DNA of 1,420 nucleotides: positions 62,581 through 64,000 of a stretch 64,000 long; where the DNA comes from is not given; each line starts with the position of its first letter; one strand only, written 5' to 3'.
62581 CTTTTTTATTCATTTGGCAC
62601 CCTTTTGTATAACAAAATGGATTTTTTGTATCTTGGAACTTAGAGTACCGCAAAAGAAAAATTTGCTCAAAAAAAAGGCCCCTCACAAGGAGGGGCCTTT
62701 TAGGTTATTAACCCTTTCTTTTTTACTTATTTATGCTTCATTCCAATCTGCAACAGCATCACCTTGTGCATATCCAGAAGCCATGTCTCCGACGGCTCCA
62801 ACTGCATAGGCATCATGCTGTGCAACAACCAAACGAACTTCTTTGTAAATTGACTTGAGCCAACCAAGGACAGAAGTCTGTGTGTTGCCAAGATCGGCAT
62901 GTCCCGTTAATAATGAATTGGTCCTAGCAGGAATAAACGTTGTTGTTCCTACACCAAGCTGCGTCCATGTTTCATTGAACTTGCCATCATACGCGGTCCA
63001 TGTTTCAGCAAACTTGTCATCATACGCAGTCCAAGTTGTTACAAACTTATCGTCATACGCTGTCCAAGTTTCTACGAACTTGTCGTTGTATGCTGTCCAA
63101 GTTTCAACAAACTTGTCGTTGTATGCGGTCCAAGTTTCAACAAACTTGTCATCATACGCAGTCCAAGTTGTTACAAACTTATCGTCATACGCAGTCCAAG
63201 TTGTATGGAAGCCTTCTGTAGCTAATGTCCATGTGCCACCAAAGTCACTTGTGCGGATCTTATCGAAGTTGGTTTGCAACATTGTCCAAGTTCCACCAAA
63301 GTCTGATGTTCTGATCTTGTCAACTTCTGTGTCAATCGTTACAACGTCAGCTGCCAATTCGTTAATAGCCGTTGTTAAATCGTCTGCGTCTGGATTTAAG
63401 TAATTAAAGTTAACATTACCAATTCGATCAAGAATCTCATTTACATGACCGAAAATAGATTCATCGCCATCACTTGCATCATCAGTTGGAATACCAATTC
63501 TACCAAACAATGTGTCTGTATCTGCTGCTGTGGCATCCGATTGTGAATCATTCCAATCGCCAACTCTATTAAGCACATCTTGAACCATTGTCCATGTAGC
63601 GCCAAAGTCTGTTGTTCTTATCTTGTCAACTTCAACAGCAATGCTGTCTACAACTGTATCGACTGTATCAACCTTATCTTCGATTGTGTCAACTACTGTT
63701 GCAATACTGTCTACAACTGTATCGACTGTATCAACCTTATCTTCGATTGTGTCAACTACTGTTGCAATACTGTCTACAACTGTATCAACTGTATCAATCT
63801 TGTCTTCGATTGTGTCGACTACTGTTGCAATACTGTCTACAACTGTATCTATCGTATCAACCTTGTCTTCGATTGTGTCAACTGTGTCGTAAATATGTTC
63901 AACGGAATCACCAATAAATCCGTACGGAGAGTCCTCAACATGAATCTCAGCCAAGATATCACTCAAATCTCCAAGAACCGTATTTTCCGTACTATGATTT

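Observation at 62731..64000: Partial large protein with nested in-frame tandem repeats: V/I heptad coiled coil followed by Trp-rich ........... 11-mers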

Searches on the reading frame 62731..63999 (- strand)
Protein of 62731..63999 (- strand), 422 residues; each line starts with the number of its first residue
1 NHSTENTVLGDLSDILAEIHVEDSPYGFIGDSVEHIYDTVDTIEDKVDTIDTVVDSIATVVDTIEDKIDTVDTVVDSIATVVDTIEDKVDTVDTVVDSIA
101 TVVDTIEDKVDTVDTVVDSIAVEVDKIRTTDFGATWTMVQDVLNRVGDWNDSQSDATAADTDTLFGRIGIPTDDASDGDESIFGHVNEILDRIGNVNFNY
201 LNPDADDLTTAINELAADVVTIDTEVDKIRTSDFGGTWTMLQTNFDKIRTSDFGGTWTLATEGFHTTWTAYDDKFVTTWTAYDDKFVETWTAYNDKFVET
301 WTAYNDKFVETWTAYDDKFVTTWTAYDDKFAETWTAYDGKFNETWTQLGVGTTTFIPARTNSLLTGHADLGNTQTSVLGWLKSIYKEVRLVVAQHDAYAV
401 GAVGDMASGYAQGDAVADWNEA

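Call 8: search_protein_families(library=pfam, proteins=[window:62731-63999:-], max_evalue=1)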
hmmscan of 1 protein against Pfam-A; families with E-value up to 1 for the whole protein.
window:62731-63999:- (422 aa): 40 families (the best 25 are shown)
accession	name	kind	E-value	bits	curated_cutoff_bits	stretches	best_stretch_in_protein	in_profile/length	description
PF23991.1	DUF7310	-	1.8e-07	32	40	2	39-92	24-77/83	Coiled-coil region of unknown function (DUF7310)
PF11887.13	Mce4_CUP1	-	4.8e-05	23.5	32.6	1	29-108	59-138/222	Cholesterol uptake porter CUP1 of Mce4, putative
PF04513.17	Baculo_PEP_C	-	5.2e-05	23.8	38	1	52-127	31-118/140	Baculovirus polyhedron envelope protein, PEP, C terminus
PF05531.17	NPV_P10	-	8e-05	23.5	29.8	1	36-87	9-63/75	Nucleopolyhedrovirus P10 protein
PF07889.17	DUF1664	-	0.00016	22.1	34.6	2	71-128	50-107/124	Protein of unknown function (DUF1664)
PF06009.19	Laminin_II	-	0.00018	22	33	1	39-128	4-96/138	Laminin Domain II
PF10779.14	XhlA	-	0.00021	21.9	34.7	2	85-138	2-55/67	Haemolysin XhlA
PF05377.16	FlaC_arch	-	0.00022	22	27.8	2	40-76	2-38/55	Flagella accessory protein C (FlaC)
PF04108.17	ATG17_like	-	0.00033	20.7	43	1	47-229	111-234/355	Autophagy protein ATG17-like domain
PF06160.17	EzrA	-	0.00036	19.4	39.6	1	12-128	360-471/557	Septation ring formation regulator, EzrA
PF06419.17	COG6_N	-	0.00068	20.2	27.4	1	36-88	31-83/114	Conserved oligomeric complex COG6, N-terminal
PF15899.11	BNR_6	-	0.00089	19.6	27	0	232-239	5-12/14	BNR-Asp box repeat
PF01519.22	DUF16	-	0.0013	19.6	40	1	44-115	33-104/104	Protein of unknown function DUF16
PF05549.16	Allexi_40kDa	-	0.0027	17.7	26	1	34-123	55-140/271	Allexivirus 40kDa protein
PF16888.10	YwqH-like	-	0.0042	17.8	33.7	1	42-91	70-120/123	YwqH-like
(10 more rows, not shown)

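Call 9: search_protein_families(library=phrogs, proteins=[window:62731-63999:-], max_evalue=1)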
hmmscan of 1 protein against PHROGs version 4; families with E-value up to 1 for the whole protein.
window:62731-63999:- (422 aa): 50 families (the best 25 are shown)
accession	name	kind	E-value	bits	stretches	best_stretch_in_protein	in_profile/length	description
phrog_1535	-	tail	4e-10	39.5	1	47-354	686-1004/1152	tail length tape measure protein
phrog_5553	-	unknown function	1.5e-06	29.5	1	38-128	14-104/114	-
phrog_4200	-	tail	3.3e-06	26.9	2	244-359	257-358/732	tail length tape measure protein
phrog_1272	-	tail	3.6e-05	22.7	1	186-356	694-853/1606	tail length tape measure protein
phrog_7599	-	unknown function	0.00021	22.7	2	185-225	50-90/95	-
phrog_16267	-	unknown function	0.00028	18.9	1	28-121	1807-1902/2299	-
phrog_788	-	tail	0.0004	21.2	1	38-148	167-276/297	tail protein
phrog_5328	-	unknown function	0.00042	21.7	1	41-127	12-98/101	-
phrog_305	-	tail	0.00047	19.9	1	30-346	370-610/1001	tail length tape measure protein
phrog_1193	-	other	0.00067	20.6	1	34-79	2-47/76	hemolysin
phrog_1292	-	tail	0.00092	17.9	1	38-129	32-123/1523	tail length tape measure protein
phrog_17788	-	unknown function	0.001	19.3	1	40-216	298-466/527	-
phrog_694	-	tail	0.0011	18.3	1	43-121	325-402/851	baseplate hub and tail lysozyme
phrog_4372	-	tail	0.0012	17.3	1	46-124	519-597/1681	tail length tape measure protein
phrog_1009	-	unknown function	0.0018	19.4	1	39-90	49-100/103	-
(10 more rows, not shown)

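Call 10: search_solved_structures(query=window:62731-63999:-, max_evalue=1, show_alignments=2)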
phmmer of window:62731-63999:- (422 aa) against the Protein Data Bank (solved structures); distinct sequences matched with E-value up to 1: 57.
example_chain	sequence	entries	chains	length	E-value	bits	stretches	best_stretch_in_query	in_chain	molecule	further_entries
6gao_A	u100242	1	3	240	0.00072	21.9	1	28-124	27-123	Outer capsid protein sigma-1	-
6gaj_A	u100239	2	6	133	0.00075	21.9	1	28-123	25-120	Outer capsid protein sigma-1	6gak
8q1n_A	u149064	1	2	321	0.13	14.5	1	283-341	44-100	WD repeat-containing protein 5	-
10tc_A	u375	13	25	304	0.16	14.2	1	283-342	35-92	WD repeat-containing protein 5 | WDR5 | WD repeat domain 5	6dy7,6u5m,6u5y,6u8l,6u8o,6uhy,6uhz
6dya_A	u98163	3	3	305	0.16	14.2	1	283-342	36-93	WD repeat-containing protein 5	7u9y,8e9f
6pg4_A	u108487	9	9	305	0.16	14.2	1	283-342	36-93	WD repeat-containing protein 5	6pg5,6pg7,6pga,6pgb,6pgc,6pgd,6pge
2g9a_A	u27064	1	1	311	0.16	14.2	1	283-342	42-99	WD-repeat protein 5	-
5vfc_A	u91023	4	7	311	0.16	14.2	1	283-342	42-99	WD repeat-containing protein 5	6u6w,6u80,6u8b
6byn_W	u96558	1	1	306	0.16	14.2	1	283-342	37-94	WD repeat-containing protein 5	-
3smr_A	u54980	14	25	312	0.16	14.2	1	283-342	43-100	WD repeat-containing protein 5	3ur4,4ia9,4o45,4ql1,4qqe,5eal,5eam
2h68_A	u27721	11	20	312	0.16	14.2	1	283-342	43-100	WD-repeat protein 5 | WD repeat-containing protein 5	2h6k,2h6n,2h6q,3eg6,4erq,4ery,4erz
2cnx_A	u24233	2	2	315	0.16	14.2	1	283-343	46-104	WD-REPEAT PROTEIN 5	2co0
7dno_A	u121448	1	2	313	0.17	14.1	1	283-342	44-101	WD repeat-containing protein 5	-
7jto_B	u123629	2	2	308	0.17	14.1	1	283-342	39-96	WD repeat-containing protein 5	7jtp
6iam_A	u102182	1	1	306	0.17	14.1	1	283-342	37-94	WD repeat-containing protein 5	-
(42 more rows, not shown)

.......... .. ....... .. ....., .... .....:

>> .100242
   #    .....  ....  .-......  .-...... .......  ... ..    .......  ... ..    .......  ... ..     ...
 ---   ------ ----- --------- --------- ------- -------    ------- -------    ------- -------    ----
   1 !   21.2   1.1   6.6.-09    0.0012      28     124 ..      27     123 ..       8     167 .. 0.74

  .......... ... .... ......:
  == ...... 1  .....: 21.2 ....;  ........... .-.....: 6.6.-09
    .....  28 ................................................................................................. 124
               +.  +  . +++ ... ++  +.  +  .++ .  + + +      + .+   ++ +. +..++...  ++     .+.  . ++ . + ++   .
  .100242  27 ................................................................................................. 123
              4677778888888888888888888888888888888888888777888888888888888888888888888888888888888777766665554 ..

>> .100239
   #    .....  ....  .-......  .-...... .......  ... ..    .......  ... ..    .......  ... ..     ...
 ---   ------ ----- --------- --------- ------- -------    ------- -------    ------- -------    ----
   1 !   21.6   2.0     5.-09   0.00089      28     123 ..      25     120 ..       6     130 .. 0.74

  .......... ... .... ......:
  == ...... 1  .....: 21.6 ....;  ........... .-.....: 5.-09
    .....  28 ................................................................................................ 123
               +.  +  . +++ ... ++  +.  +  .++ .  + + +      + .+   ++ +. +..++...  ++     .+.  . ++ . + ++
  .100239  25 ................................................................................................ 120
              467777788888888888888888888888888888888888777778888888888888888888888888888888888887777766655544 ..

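Call 11: find_homologous_proteins(query=window:62731-63999:-, max_evalue=0.001)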
Query window:62731-63999:- (422 aa): 72 proteins with E <= 0.001 among 8000 candidates.
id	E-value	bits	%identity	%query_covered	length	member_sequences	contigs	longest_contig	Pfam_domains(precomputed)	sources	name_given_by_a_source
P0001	2.7e-294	994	100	100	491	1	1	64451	PF04513.18,PF10779.15,PF15899.12,PF23991.2,PF04108.18,PF07889.18,PF05531.18,PF06419.18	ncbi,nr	ncbi:hypothetical protein HN446_00730, partial [bacterium]|nr:hypothetical protein [bacterium]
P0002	7.8e-17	80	43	27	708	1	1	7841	PF23991.2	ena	-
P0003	8.0e-17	80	43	27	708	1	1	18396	PF23991.2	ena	-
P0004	5.4e-16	77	49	26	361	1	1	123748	PF05377.18,PF04513.18,PF23991.2,PF07889.18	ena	-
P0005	1.7e-15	75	42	27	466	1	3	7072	PF23991.2,PF06419.18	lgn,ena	-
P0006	1.2e-13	69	45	26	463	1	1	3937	-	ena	-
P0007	4.1e-13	67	43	31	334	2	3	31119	PF16526.11,PF23991.2,PF05531.18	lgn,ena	-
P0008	3.2e-12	64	36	29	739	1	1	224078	PF10805.15,PF06103.17,PF05549.17,PF23991.2,PF05531.18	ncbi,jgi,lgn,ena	ncbi:MAG: hypothetical protein WC511_02985 [Candidatus Pacearchaeota archaeon]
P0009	4.2e-12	64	54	21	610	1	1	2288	PF23991.2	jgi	jgi:hypothetical protein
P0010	1.9e-11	62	48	20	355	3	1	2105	PF23991.2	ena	-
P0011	2.3e-11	62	26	52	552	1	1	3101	PF09763.16,PF18685.8,PF05531.18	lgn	-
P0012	7.7e-10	57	42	27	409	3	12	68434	PF23991.2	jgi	jgi:hypothetical protein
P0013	8.6e-10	56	37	20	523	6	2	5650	PF16566.11,PF03454.21,PF10805.15,PF06103.17,PF23991.2,PF11483.14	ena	-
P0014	8.1e-9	53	44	16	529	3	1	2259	PF03454.21,PF10805.15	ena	-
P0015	8.6e-9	53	41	19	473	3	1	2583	PF05531.18,PF12296.14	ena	-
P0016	9.0e-9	53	40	32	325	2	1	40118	PF04513.18,PF23991.2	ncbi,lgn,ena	-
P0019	2.1e-8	52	55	20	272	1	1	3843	PF23991.2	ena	-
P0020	2.1e-8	52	29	43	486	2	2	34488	PF23991.2,PF05531.18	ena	-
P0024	6.5e-8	50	41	30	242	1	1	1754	PF23991.2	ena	-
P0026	7.9e-8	50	48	23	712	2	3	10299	PF23991.2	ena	-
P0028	1.0e-7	50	37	20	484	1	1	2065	PF03454.21,PF10805.15,PF23991.2,PF23023.2,PF11483.14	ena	-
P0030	2.9e-7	48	35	20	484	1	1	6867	PF03454.21,PF10805.15,PF23991.2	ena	-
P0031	3.1e-7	48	36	20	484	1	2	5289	PF03454.21,PF23991.2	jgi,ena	-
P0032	4.0e-7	48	35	20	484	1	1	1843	PF03454.21,PF10805.15,PF23991.2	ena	-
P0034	4.4e-7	47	36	20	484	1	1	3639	PF03454.21,PF23991.2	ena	-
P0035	5.0e-7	47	36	28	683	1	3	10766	PF23991.2,PF16535.11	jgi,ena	-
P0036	6.0e-7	47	56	20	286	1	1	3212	PF23991.2,PF05531.18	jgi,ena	-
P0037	7.4e-7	47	37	20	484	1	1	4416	PF03454.21,PF10805.15,PF23991.2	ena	-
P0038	1.4e-6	46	46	28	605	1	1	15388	PF04513.18,PF09763.16,PF23991.2,PF07889.18,PF05531.18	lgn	-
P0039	1.5e-6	46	39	17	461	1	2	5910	PF03454.21,PF10805.15,PF23991.2,PF23023.2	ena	-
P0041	3.0e-6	45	46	28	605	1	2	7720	PF04513.18,PF09763.16,PF23991.2,PF07889.18,PF05531.18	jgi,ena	-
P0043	3.3e-6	45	46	28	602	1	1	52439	PF04513.18,PF09763.16,PF23991.2,PF07889.18,PF05531.18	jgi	jgi:peptidoglycan hydrolase CwlO-like protein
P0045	4.4e-6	44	37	20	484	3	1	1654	PF03454.21,PF23991.2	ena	-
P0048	6.6e-6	44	45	17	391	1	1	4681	PF03454.21,PF23991.2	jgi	jgi:hypothetical protein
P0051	1.3e-5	43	39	32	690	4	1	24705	PF04513.18,PF23991.2,PF19220.7,PF07889.18,PF05531.18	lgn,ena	-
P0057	3.9e-5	41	38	30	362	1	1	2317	PF23991.2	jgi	-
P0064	8.6e-5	40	39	27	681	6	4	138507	PF04513.18,PF23991.2,PF19220.7,PF07889.18,PF05531.18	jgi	jgi:peptidoglycan hydrolase CwlO-like protein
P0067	2.3e-4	39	41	30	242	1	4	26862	PF23991.2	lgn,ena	-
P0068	2.4e-4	38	50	19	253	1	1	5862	PF23991.2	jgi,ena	-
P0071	5.2e-4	37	53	17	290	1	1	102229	PF23991.2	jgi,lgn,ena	-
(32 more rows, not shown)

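Call 12: find_related_loci(query=window:62731-63999:-, collection=genome_contigs, flank=10000)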
Query window:62731-63999:- (422 aa) in genome_contigs; peptide patterns used: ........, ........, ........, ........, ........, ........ (x = any residue, [..] = any of these).
70 stretches matched a pattern, but none encodes a relative of the query by tblastn (E <= 1e-3).

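Call 14: find_encoding_contigs(protein=P0001, flank=10000, max_places=4)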
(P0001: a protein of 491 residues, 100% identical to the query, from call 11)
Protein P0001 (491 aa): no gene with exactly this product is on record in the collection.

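Call 35: predict_structure(protein=P0001)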
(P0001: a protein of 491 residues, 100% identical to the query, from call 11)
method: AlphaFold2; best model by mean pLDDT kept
length: 491 residues; sequences in the alignment: 1
mean_pLDDT: 53.7   pTM: 0.27
mean pLDDT of the five models: 53.7, 52.3, 51.4, 50.8, 50.2
residues with pLDDT >= 90: 0; 70-90: 36; 50-70: 249; < 50: 206
segments of 3 or more residues with pLDDT < 50: 59-79, 81-83, 85-98, 196-203, 219-228, 236-252, 261-275, 295-304, 316-334, 417-448, 450-491
pLDDT, mean of each block of 10 residues (from residue 1): 59 68 67 68 69 55 41 42 45 46 65 70 67 64 63 62 58 59 57 51 53 54 45 49 44 51 41 45 51 48 49 50 37 49 64 69 69 68 65 65 63 51 40 40 42 45 38 33 42 37
secondary structure, 60 per line:
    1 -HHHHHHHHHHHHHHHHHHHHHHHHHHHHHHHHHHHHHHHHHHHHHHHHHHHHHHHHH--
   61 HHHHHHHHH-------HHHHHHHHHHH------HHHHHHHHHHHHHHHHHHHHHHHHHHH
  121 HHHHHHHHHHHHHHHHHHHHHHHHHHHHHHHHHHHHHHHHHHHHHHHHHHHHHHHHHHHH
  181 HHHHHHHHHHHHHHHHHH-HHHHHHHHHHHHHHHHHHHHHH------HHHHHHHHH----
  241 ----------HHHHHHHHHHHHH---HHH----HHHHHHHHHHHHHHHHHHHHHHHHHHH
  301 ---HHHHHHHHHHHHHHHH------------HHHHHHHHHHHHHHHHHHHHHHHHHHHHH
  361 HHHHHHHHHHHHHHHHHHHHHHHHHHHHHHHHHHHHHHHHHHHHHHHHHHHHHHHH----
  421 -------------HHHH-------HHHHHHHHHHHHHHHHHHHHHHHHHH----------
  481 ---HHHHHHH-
elements in order: H2-58 H61-69 H77-87 H94-198 H200-221 H228-236 H251-263 H274-300 H304-319 H332-416 H434-437 H445-470 H484-490

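Call 46: find_related_loci(query=P0001, collection=viral_contigs, flank=6000)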
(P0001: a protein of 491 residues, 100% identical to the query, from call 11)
Query P0001 (491 aa) in viral_contigs; peptide patterns used: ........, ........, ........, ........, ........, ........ (x = any residue, [..] = any of these).
19 stretches matched a pattern, but none encodes a relative of the query by tblastn (E <= 1e-3).

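Call 47: find_encoding_contigs(protein=P0004, flank=8000, max_places=2)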
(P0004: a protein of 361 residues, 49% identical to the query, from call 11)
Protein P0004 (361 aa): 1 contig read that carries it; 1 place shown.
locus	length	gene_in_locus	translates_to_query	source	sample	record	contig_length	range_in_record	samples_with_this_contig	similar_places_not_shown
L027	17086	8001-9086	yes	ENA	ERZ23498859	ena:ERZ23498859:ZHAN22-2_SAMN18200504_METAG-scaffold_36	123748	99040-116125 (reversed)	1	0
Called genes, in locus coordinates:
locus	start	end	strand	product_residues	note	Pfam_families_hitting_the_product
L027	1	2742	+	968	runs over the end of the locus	-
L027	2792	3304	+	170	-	-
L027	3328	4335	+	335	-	-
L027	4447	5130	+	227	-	-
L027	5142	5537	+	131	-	-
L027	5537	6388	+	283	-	-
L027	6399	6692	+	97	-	-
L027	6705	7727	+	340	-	PF04616:Glyco_hydro_43 (weak)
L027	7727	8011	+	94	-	-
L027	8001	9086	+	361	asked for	PF04513:Baculo_PEP_C (faint), PF07889:DUF1664 (faint), PF23991:DUF7310 (faint), PF05377:FlaC_arch (faint)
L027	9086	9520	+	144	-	-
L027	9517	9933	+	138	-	-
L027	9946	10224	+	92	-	-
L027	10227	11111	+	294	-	-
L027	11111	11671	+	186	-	-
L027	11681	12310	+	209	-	-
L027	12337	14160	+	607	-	PF16075:DUF4815 (weak)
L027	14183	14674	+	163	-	-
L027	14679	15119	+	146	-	-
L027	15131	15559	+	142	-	-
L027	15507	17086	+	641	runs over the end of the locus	-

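Call 62: find_related_loci(query=P0001, collection=metagenome_contigs, flank=10000)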
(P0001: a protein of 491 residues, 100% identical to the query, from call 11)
Query P0001 (491 aa) in metagenome_contigs; peptide patterns used: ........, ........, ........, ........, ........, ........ (x = any residue, [..] = any of these).
122 stretches matched a pattern; 2 encode a relative of the query (tblastn E <= 1e-3); 2 distinct loci.
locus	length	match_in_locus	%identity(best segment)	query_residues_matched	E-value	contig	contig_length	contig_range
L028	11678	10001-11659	68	1-295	6e-53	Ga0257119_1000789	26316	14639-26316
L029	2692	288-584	36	1-195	7e-11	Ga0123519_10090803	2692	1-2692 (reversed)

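Call 69: search_protein_families(library=phrogs, proteins=[L027:3328-4335:+, L027:4447-5130:+, L027:5537-6388:+, L027:6705-7727:+, L027:10227-11111:+, L027:12337-14160:+, L027:11681-12310:+, L027:1-2742:+], max_evalue=0.001)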
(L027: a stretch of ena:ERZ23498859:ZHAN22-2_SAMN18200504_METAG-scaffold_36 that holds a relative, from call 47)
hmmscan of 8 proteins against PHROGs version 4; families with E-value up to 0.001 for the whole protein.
L027:3328-4335:+ (335 aa): 1 family
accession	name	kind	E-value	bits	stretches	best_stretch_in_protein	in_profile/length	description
phrog_2522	-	head and packaging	6.3e-36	125.1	1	33-318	37-312/318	major head protein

L027:4447-5130:+ (227 aa): 0 families

L027:5537-6388:+ (283 aa): 0 families

L027:6705-7727:+ (340 aa): 0 families

L027:10227-11111:+ (294 aa): 1 family
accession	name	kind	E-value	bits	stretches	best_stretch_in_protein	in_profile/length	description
phrog_38102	-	head and packaging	4.9e-05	24.3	1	133-177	12-55/178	virion structural protein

L027:12337-14160:+ (607 aa): 3 families
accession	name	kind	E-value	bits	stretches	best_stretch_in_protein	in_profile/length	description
phrog_279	-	tail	3.7e-17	63.3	1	309-600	217-482/489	tail sheath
phrog_877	-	unknown function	2.5e-06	26.5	1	43-147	281-365/1141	-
phrog_165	-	tail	7.1e-06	25.8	0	415-494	294-373/493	tail sheath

L027:11681-12310:+ (209 aa): 0 families

L027:1-2742:+ (913 aa): 3 families
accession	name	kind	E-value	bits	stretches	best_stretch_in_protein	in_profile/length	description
phrog_2774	-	unknown function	2.2e-21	77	1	10-170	54-199/1263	-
phrog_18299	-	head and packaging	1.8e-09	38.2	1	25-135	109-211/257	head maturation protease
phrog_16951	-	unknown function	0.00023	21.4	1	90-132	123-163/312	-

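Call 73: search_solved_structures(query=A4, max_evalue=10)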
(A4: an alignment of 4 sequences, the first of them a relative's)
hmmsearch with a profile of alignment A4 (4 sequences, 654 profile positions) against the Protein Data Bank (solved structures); distinct sequences matched with E-value up to 10: 2.
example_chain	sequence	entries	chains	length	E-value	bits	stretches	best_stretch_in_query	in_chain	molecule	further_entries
5xb6_A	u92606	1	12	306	0.28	12.9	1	98-236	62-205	Uncharacterized protein YcjY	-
3p1i_A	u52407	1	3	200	1.5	10.5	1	78-130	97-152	Ephrin type-B receptor 3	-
